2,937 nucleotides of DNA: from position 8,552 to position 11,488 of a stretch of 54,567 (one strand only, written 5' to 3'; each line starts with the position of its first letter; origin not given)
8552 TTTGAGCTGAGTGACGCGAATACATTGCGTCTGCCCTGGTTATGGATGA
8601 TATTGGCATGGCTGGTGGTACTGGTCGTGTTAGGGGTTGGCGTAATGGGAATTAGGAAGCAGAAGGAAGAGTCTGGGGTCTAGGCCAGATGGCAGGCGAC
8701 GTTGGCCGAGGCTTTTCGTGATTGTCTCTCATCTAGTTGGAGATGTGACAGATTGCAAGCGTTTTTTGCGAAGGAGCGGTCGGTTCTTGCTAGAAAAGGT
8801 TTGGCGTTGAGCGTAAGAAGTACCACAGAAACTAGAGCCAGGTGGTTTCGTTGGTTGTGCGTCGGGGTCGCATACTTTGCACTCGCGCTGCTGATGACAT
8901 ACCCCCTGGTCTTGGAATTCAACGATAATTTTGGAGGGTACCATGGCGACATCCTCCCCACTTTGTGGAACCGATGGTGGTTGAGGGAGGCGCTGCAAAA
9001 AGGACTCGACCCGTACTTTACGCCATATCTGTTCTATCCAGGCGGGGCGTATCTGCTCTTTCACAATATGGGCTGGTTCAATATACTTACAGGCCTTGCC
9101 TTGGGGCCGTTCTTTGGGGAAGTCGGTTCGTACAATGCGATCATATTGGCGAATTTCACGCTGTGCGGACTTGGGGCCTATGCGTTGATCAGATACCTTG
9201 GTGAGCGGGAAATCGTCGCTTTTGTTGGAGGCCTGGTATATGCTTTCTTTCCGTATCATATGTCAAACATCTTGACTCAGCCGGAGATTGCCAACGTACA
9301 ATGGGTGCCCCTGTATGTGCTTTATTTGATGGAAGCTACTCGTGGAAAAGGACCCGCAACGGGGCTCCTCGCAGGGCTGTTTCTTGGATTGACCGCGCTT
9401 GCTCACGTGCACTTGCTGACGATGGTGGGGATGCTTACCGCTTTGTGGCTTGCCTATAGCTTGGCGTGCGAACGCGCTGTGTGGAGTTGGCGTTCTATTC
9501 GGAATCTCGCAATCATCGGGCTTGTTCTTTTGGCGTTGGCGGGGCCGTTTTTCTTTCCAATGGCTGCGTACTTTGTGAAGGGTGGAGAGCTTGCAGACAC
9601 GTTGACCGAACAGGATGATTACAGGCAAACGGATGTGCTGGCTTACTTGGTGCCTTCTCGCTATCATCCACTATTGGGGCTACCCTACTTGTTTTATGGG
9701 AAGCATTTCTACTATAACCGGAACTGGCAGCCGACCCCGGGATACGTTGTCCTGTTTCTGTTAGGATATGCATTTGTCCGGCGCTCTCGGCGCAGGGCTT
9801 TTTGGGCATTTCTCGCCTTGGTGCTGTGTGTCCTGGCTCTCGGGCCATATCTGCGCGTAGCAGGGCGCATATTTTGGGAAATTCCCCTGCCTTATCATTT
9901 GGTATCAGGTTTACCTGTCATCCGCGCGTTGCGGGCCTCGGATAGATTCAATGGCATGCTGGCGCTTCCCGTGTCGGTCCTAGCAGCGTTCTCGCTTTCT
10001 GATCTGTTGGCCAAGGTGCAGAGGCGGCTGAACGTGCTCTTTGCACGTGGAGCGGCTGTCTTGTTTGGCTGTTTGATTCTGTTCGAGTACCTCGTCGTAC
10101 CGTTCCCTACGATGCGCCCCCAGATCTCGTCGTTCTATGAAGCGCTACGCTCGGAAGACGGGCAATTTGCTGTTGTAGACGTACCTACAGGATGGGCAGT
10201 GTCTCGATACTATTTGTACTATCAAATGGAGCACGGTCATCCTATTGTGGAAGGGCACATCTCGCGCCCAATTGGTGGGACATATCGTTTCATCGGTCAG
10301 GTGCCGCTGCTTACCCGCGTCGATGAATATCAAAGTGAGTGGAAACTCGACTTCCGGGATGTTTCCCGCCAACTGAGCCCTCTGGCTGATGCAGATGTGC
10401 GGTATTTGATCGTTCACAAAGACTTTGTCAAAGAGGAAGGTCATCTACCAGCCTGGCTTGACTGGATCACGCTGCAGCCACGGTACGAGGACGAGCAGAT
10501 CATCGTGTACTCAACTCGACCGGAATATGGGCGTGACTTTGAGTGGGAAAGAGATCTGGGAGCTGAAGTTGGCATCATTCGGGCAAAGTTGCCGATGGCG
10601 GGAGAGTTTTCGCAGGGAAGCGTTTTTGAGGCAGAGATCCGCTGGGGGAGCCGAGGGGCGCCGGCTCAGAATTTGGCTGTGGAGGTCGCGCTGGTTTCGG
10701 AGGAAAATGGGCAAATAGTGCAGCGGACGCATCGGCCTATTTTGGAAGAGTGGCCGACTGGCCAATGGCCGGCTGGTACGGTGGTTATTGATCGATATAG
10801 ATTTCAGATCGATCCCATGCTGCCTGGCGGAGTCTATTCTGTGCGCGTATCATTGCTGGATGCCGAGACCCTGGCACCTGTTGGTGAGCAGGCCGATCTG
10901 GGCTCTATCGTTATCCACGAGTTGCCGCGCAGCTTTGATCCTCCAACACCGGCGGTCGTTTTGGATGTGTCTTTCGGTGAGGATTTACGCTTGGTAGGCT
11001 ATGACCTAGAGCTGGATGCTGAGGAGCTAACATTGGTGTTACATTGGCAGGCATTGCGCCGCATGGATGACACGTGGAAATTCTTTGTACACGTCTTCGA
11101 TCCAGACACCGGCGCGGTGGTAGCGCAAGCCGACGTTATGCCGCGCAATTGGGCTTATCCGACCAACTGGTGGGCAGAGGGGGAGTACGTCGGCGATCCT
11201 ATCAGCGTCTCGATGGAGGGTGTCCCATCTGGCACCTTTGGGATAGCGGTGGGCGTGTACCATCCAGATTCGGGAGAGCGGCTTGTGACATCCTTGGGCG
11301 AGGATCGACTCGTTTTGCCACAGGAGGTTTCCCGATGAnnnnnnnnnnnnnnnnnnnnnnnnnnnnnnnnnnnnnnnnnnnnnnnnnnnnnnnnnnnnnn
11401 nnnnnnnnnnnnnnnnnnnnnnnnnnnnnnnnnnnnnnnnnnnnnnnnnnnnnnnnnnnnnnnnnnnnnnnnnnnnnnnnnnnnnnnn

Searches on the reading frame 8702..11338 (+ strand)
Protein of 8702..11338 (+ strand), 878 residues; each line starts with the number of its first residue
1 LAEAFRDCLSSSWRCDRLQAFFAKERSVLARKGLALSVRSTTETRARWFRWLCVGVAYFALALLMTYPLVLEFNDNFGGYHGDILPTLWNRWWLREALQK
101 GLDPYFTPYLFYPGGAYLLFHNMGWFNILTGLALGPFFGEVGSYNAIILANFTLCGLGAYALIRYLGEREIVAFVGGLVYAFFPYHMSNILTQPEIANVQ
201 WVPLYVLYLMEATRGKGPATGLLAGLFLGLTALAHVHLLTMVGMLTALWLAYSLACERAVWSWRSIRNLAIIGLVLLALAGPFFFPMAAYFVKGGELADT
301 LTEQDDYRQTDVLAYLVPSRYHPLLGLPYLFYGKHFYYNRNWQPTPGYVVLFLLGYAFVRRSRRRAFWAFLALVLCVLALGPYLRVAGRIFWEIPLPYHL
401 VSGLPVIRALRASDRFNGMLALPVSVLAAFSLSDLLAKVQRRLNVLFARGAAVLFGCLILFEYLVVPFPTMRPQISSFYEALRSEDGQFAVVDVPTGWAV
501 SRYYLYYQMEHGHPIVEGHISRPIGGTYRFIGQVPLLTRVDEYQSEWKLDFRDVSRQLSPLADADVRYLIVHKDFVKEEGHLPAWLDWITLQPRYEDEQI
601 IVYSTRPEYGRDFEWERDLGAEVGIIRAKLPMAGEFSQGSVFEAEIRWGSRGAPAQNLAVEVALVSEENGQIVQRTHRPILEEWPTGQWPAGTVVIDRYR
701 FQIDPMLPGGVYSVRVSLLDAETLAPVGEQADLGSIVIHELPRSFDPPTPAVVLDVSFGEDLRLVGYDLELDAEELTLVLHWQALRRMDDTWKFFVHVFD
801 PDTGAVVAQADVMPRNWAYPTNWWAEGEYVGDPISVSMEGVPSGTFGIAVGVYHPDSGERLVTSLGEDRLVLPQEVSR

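Call 4: search_protein_families(library=pfam, proteins=[window:8702-11338:+], max_evalue=0.1)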
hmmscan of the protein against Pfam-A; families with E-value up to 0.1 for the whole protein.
window:8702-11338:+ (878 aa): 0 families

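Call 12: search_protein_families(library=ncbifam, proteins=[window:8702-11338:+], max_evalue=0.1)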
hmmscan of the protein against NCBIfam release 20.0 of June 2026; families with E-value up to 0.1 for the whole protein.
window:8702-11338:+ (878 aa): 0 families

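Call 48: find_homologous_proteins(query=window:8837-11338:+, max_evalue=1e-10)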
Query window:8837-11338:+ (833 aa): 60 proteins with E <= 1e-10 among 8000 candidates.
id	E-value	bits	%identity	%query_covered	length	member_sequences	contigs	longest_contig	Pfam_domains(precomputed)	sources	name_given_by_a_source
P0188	0.0e+0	1916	100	99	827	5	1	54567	PF19830.5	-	-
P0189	0.0e+0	1468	76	100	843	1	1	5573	PF19830.5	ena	-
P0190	0.0e+0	1257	64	100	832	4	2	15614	PF19830.5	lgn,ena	-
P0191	0.0e+0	1201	62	100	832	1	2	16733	PF19830.5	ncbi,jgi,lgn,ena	jgi:hypothetical protein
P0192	0.0e+0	1191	63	100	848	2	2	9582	-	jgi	jgi:hypothetical protein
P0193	0.0e+0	1120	76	77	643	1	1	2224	-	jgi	jgi:hypothetical protein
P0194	6.8e-296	1002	56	98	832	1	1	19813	-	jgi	-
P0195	1.3e-228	780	60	69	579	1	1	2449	-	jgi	jgi:hypothetical protein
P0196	1.4e-179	617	40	97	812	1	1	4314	PF10131.16,PF19830.5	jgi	jgi:hypothetical protein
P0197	3.5e-178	613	40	99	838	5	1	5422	PF19830.5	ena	-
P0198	1.1e-164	568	37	97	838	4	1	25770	PF19830.5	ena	-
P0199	2.3e-161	557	39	96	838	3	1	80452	PF19830.5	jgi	-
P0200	7.1e-159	549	38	99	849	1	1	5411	-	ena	-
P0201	6.0e-144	499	36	98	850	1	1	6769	-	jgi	jgi:hypothetical protein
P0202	9.9e-142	492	36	97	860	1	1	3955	-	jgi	jgi:hypothetical protein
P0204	1.1e-82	297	35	68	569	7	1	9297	PF19830.5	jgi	-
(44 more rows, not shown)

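Call 49: find_encoding_contigs(protein=P0188, flank=10000, max_places=2)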
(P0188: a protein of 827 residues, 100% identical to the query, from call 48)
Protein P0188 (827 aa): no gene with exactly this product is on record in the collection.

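Call 51: find_encoding_contigs(protein=P0199, flank=10000, max_places=1)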
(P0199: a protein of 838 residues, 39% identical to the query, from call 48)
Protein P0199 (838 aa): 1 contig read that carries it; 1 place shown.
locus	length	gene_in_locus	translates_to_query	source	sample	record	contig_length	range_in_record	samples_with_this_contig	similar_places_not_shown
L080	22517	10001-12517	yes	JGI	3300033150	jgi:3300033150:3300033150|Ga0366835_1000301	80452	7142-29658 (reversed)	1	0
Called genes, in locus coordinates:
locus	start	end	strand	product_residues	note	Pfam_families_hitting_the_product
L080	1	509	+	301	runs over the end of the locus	PF01975:SurE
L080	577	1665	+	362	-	PF00535:Glycos_transf_2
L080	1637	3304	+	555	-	PF01663:Phosphodiest, PF00884:Sulfatase (faint)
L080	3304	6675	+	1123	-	PF13231:PMT_2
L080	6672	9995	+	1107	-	PF10131:PTPS_related (weak), PF13231:PMT_2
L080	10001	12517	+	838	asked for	PF19830:DUF6311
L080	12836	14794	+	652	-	PF13231:PMT_2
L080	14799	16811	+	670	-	-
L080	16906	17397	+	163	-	PF02577:BFN_dom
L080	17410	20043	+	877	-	PF00772:DnaB, PF03796:DnaB_C, PF13481:AAA_25, PF14890:Intein_splicing, PF14528:LAGLIDADG_3, PF03796:DnaB_C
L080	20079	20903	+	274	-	PF00215:OMPdecase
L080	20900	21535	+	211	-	PF00156:Pribosyltran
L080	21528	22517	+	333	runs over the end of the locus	PF01180:DHO_dh, PF01207:Dus (faint)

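Call 74: predict_structure(alignment_id=A7)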
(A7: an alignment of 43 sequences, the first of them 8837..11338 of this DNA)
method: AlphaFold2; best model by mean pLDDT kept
length: 833 residues; sequences in the alignment: 43
mean_pLDDT: 93.2   pTM: 0.83
mean pLDDT of the five models: 93.2, 93.0, 92.5, 91.4, 91.2
residues with pLDDT >= 90: 688; 70-90: 137; 50-70: 8; < 50: 0
segments of 3 or more residues with pLDDT < 50: none
pLDDT, mean of each block of 10 residues (from residue 1): 88 96 93 91 95 95 96 91 95 95 96 98 96 96 89 94 96 96 96 93 96 94 98 95 88 65 89 91 87 82 95 84 96 95 93 89 85 96 96 94 95 95 89 95 95 92 96 89 92 88 91 96 97 90 95 97 97 97 88 92 97 98 97 96 97 93 94 97 96 92 95 96 93 96 93 96 92 86 94 92 97 96 94 84
secondary structure, 60 per line:
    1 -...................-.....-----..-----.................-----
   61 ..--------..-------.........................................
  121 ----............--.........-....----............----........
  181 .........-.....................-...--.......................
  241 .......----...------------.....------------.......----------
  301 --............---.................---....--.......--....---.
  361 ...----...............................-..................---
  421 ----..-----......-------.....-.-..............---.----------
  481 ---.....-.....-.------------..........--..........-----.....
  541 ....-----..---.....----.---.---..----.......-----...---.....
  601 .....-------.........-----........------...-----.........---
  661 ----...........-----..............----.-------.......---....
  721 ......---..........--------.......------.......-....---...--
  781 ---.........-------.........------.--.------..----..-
elements in order (helices of 4 or more, strands of 3 or more residues): H2-20 H22-26 H39-55 H80-120 H125-136 H139-147 H149-152 H157-168 H173-189 H191-211 H218-247 H267-271 H284-290 H303-314 H318-334 E338-341 E344-350 H353-356 H360-363 H368-398 H400-417 H432-437 E445-449 H453-466 H484-488 H490-494 H509-518 E521-527 H536-544 E555-559 E578-584 E590-592 E596-605 E613-621 E627-634 E649-657 E665-675 E681-694 E707-713 E717-726 E730-739 E748-754 E761-767 H769-772 E784-792 E800-808

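Call 76: fold_search(model_id=the predicted structure, library=pdb)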
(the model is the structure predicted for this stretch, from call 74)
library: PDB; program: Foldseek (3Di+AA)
matches with E <= 10: 1915; with E <= 0.001: 97
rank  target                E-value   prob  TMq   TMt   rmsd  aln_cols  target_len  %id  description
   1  7e9s_A                5.7e-09  1.00  0.41  0.40  15.5       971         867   12  Archaeal oligosaccharyltransferase AglB from Archaeoglobus fulgidus in complex with an inhibitory peptide and a dolich (released 2021-09-08)
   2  3waj                  2.4e-08  1.00  0.39  0.41  16.1       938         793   12  Crystal structure of the Archaeoglobus fulgidus oligosaccharyltransferase (O29867_ARCFU) complex with Zn and sulfate (released 2013-10-30)
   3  4kkq_B                9.1e-07  1.00  0.11  0.33  17.9       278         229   11  Crystal structure of Vibrio cholerae RbmA (crystal form 1) (released 2013-05-22)
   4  5f15                  1.1e-06  1.00  0.36  0.51   8.0       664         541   12  Crystal Structure of ArnT from Cupriavidus metallidurans bound to Undecaprenyl phosphate (released 2016-02-17)
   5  4kkp_B                1.2e-06  1.00  0.10  0.30  18.0       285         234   13  Crystal structure of Vibrio cholerae RbmA (crystal form 2) (released 2013-05-22)
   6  4kkr_A                1.6e-06  1.00  0.10  0.31  18.0       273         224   12  Crystal structure of Vibrio cholerae RbmA (crystal form 3) (released 2013-05-22)
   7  4kkq_A                1.6e-06  1.00  0.10  0.30  17.8       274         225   10  Crystal structure of Vibrio cholerae RbmA (crystal form 1) (released 2013-05-22)
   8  5mhl_B                2.5e-06  1.00  0.11  0.13  14.9       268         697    9  FXIIIa in complex with the inhibitor Mi0621 (released 2017-12-20)
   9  6s7t_A                2.6e-06  1.00  0.35  0.41  11.1       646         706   10  Cryo-EM structure of human oligosaccharyltransferase complex OST-B (released 2019-12-18)
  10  5ezm                  2.7e-06  1.00  0.37  0.53   7.9       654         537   12  Crystal Structure of ArnT from Cupriavidus metallidurans in the apo state (released 2016-02-17)
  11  4kkp_A                2.7e-06  1.00  0.10  0.29  17.9       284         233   10  Crystal structure of Vibrio cholerae RbmA (crystal form 2) (released 2013-05-22)
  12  9i25_C                2.8e-06  1.00  0.10  0.29  15.7       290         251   13  WxLIP from Enterococcus faecium locus A bound to long WxL (released 2026-01-28)
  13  4be6_A                2.9e-06  1.00  0.10  0.30  18.0       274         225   11  V. cholera biofilm scaffolding protein RbmA (released 2013-12-18)
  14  4kty_B                4.4e-06  1.00  0.11  0.13  17.4       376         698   10  Fibrin-stabilizing factor with a bound ligand (released 2013-12-04)
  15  4be5_A                5.1e-06  1.00  0.10  0.29  17.9       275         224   12  V. cholera biofilm scaffolding protein RbmA (released 2013-12-18)
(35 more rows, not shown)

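Call 84: search_protein_families(library=pfam, proteins=[P0199, P0204, P0188], max_evalue=10)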
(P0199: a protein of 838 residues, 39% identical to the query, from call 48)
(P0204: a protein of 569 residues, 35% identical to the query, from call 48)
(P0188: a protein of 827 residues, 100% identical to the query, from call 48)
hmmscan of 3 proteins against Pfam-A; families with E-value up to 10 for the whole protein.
P0199 (838 aa): 6 families
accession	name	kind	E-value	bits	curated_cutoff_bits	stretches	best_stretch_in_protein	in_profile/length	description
PF10131.15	PTPS_related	-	0.00014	20.9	26.4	1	111-246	24-163/621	6-pyruvoyl-tetrahydropterin synthase related domain; membrane protein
PF13231.12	PMT_2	-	0.00086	20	26.1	1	111-235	22-145/160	Dolichyl-phosphate-mannose-protein mannosyltransferase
PF16116.10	DUF4832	-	0.018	15.3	29.2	1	615-687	136-204/216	Domain of unknown function (DUF4832)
PF00681.25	Plectin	-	0.12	12.7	20.5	1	806-819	10-23/39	Plectin repeat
PF24264.1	DUF7465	-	0.18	12.1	27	1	530-555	16-42/54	Family of unknown function (DUF7465)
PF15232.11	DUF4585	-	0.23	12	27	1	807-828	32-53/73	Domain of unknown function (DUF4585)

P0204 (569 aa): 0 families

P0188 (827 aa): 3 families
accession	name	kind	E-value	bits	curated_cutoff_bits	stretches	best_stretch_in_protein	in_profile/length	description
PF10131.15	PTPS_related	-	4.2e-10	39.2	26.4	1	91-468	24-364/621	6-pyruvoyl-tetrahydropterin synthase related domain; membrane protein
PF14524.12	Wzt_C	-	0.11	13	30.4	1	615-671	56-109/143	Wzt C-terminal domain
PF11188.13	DUF2975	-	0.49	10.8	27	1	142-239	10-80/130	Protein of unknown function (DUF2975)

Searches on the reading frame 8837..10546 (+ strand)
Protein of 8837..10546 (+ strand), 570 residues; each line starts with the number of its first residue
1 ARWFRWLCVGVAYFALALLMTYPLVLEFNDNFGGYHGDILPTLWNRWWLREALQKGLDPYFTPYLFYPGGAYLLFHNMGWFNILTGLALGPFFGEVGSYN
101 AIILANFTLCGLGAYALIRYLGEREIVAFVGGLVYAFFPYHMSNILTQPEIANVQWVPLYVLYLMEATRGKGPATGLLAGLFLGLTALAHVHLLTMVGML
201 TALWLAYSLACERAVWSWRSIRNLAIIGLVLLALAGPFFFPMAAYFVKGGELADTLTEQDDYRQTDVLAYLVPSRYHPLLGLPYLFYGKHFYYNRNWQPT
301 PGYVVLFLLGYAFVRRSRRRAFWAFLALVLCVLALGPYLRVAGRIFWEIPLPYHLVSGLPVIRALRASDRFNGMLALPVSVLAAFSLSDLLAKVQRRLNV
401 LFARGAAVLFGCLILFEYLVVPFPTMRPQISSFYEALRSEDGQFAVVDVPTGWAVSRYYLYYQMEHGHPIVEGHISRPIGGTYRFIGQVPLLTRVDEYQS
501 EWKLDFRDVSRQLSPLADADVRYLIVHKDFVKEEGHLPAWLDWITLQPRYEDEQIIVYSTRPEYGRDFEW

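Call 33: search_solved_structures(query=A3, max_evalue=10)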
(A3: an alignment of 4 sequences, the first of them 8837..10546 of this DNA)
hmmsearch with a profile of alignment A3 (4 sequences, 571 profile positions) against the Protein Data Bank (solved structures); distinct sequences matched with E-value up to 10: 6.
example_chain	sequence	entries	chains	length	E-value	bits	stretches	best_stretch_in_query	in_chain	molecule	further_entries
5myp_A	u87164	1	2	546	0.71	11.4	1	71-139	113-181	Aldehyde dehydrogenase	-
5nno_A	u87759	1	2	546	0.71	11.4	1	71-139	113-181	Aldehyde dehydrogenase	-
9pxh_A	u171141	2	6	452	1.2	10.7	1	43-128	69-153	Aldehyde dehydrogenase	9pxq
10pq_A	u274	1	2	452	1.2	10.7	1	43-128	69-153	Aldehyde dehydrogenase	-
2lus_A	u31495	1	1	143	1.8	10.1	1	419-499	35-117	Thioredoxion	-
1ad3_A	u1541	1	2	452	2.1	9.8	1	43-126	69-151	ALDEHYDE DEHYDROGENASE (CLASS 3)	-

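Call 34: search_protein_families(library=pfam, alignment_id=A3, max_evalue=10)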
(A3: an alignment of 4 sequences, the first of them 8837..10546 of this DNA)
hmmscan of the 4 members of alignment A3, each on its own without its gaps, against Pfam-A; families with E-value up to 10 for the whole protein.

A. member 1, window:8837-10546:+ (570 aa): 4 families
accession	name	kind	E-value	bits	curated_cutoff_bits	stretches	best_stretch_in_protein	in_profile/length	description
PF04340.18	DUF484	-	0.26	11.4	24.2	1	364-409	70-115/219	Protein of unknown function, DUF484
PF11188.13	DUF2975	-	5.3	7.4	27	1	148-245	10-80/130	Protein of unknown function (DUF2975)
PF12911.12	OppC_N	-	5.9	7.3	23.9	1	226-243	23-40/53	N-terminal TM domain of oligopeptide transport permease C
PF09586.16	YfhO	-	7.2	5.3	28.5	0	99-341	92-323/835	Bacterial membrane protein YfhO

B. families by the number of members that match (of 4 scanned): 6 families
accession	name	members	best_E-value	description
PF09852.15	DUF2079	1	0.14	Predicted membrane protein (DUF2079)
PF04340.18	DUF484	1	0.26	Protein of unknown function, DUF484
PF24416.1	DUF7548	1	2.8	Family of unknown function (DUF7548)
PF11188.13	DUF2975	1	5.3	Protein of unknown function (DUF2975)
PF12911.12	OppC_N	1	5.9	N-terminal TM domain of oligopeptide transport permease C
PF09586.16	YfhO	1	7.2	Bacterial membrane protein YfhO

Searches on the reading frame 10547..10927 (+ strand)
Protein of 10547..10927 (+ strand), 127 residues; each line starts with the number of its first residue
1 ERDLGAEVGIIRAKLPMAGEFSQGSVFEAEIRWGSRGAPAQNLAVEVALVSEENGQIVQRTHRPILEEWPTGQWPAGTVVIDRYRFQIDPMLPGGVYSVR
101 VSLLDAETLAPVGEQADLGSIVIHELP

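Call 87: search_solved_structures(query=A8, max_evalue=10, show_alignments=2)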
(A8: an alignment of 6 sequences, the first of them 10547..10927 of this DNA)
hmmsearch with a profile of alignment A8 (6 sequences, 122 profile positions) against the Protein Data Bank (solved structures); distinct sequences matched with E-value up to 10: 0.
